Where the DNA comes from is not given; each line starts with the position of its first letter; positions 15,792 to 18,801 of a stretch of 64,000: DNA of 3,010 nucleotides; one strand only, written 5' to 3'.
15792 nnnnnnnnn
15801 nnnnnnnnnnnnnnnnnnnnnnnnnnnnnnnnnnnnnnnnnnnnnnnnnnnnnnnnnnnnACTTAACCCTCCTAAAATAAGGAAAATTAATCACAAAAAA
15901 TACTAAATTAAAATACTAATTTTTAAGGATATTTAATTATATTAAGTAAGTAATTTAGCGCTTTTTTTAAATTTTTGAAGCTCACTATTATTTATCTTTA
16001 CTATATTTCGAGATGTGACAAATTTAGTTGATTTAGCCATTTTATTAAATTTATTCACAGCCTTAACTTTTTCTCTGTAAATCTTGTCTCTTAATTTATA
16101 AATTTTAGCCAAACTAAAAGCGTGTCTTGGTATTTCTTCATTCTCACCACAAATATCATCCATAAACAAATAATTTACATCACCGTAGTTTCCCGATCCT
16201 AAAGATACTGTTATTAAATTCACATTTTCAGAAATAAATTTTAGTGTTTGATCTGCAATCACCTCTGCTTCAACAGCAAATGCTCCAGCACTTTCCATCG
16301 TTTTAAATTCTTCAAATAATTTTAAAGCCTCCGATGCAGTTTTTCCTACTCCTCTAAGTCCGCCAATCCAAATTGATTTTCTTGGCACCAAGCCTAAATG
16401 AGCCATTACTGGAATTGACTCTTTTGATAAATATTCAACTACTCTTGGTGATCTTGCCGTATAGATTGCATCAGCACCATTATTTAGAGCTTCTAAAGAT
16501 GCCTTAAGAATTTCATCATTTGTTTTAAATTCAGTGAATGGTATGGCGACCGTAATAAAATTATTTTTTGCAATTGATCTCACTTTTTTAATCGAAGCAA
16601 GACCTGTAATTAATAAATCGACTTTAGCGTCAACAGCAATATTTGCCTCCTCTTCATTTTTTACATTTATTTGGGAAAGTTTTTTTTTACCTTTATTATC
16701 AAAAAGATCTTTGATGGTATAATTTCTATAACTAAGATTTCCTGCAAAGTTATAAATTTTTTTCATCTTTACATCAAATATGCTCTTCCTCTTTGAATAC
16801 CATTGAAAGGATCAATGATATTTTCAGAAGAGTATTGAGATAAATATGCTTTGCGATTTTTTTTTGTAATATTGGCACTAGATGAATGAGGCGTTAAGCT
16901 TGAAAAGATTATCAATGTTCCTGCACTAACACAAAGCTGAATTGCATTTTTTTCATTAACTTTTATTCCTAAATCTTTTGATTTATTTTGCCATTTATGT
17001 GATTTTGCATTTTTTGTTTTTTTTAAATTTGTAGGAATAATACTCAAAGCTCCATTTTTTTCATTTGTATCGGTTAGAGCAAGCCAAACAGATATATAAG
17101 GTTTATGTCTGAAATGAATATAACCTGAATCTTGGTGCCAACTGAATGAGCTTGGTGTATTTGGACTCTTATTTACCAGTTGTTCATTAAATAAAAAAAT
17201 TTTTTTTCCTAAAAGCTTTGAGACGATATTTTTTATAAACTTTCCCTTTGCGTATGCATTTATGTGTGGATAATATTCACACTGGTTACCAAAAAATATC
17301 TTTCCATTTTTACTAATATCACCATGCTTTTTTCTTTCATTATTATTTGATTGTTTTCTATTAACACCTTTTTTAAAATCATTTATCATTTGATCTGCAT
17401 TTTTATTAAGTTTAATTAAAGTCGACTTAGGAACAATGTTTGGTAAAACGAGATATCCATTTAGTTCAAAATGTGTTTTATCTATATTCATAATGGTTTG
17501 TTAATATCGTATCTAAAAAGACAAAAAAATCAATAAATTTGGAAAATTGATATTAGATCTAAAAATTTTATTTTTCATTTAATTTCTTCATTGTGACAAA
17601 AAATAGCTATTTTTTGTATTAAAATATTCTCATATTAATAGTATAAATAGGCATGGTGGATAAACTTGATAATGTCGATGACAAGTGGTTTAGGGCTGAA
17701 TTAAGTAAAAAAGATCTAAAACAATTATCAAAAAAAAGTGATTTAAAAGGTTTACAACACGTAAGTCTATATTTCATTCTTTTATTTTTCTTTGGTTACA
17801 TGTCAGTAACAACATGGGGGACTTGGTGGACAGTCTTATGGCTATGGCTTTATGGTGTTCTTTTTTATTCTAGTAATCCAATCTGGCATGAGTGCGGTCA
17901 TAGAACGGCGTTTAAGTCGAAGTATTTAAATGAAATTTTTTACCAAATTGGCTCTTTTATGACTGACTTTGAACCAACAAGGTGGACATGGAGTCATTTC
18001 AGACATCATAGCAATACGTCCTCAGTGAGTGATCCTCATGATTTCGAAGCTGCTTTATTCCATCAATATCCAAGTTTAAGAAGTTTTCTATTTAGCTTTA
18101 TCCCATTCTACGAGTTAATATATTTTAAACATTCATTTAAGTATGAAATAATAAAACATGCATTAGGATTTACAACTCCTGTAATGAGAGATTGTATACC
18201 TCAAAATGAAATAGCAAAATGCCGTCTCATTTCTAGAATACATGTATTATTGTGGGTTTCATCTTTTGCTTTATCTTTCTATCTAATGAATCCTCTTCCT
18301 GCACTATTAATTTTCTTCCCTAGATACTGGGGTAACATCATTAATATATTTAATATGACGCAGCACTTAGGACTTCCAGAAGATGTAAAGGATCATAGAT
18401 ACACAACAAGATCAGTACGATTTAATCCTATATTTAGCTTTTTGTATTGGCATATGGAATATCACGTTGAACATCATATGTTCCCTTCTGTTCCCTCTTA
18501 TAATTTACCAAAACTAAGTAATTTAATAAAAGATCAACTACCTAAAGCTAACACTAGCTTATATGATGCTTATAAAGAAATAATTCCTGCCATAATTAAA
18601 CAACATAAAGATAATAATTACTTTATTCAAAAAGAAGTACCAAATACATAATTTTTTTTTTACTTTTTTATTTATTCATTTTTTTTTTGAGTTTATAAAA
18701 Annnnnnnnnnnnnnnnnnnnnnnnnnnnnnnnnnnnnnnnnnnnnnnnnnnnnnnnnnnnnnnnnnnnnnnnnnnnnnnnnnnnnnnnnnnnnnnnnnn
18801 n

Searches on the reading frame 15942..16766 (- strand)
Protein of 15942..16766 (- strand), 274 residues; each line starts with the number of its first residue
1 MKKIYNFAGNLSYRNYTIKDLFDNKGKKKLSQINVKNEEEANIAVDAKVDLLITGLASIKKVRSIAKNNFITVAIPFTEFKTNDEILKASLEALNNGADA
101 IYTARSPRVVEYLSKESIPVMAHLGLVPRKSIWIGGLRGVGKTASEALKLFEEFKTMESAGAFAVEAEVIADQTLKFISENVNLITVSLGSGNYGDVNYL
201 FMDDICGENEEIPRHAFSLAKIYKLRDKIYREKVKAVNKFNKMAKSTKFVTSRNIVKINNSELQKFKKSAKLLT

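Call 47: search_protein_families(library=pfam, proteins=[window:15942-16766:-], max_evalue=0.001)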
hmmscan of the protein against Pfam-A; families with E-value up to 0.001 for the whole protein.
window:15942-16766:- (274 aa): 1 family
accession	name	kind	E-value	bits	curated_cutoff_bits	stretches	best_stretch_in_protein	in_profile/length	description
PF02548.21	Pantoate_transf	-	1.5e-27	97.1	28.7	1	58-249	66-256/259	Ketopantoate hydroxymethyltransferase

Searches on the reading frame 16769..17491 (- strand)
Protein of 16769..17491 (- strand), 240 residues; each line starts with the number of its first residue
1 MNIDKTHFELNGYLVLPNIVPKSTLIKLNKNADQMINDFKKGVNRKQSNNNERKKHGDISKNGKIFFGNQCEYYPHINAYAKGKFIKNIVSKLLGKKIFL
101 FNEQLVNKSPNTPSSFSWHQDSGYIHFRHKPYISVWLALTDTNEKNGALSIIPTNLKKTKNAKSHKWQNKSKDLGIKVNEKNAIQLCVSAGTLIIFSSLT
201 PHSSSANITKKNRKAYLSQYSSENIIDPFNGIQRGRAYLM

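Call 47: search_protein_families(library=pfam, proteins=[window:16769-17491:-], max_evalue=0.001)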
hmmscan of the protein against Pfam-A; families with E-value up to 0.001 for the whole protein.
window:16769-17491:- (240 aa): 1 family
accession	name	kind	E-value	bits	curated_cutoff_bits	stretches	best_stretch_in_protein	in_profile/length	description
PF05721.19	PhyH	-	4.7e-27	96.1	22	1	8-215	1-213/213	Phytanoyl-CoA dioxygenase (PhyH)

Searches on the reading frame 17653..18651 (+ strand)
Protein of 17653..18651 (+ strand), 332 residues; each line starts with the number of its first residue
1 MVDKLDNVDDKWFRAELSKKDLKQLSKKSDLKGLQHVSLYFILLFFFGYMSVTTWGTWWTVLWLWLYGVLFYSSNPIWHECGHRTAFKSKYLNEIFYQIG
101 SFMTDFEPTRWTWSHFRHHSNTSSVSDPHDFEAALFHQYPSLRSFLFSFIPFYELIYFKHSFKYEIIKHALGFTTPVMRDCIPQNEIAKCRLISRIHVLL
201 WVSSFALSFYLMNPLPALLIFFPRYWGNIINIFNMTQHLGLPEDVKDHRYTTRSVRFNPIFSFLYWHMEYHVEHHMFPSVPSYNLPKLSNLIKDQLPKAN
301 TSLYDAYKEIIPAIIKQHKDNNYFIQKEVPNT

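Call 41: search_protein_families(library=pfam, proteins=[window:17653-18651:+], max_evalue=0.00001)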
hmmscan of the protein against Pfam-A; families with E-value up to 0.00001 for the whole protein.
window:17653-18651:+ (332 aa): 1 family
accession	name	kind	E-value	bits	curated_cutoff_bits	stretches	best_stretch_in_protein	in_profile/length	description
PF00487.30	FA_desaturase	-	3.8e-32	112.5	29.7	1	58-302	2-248/253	Fatty acid desaturase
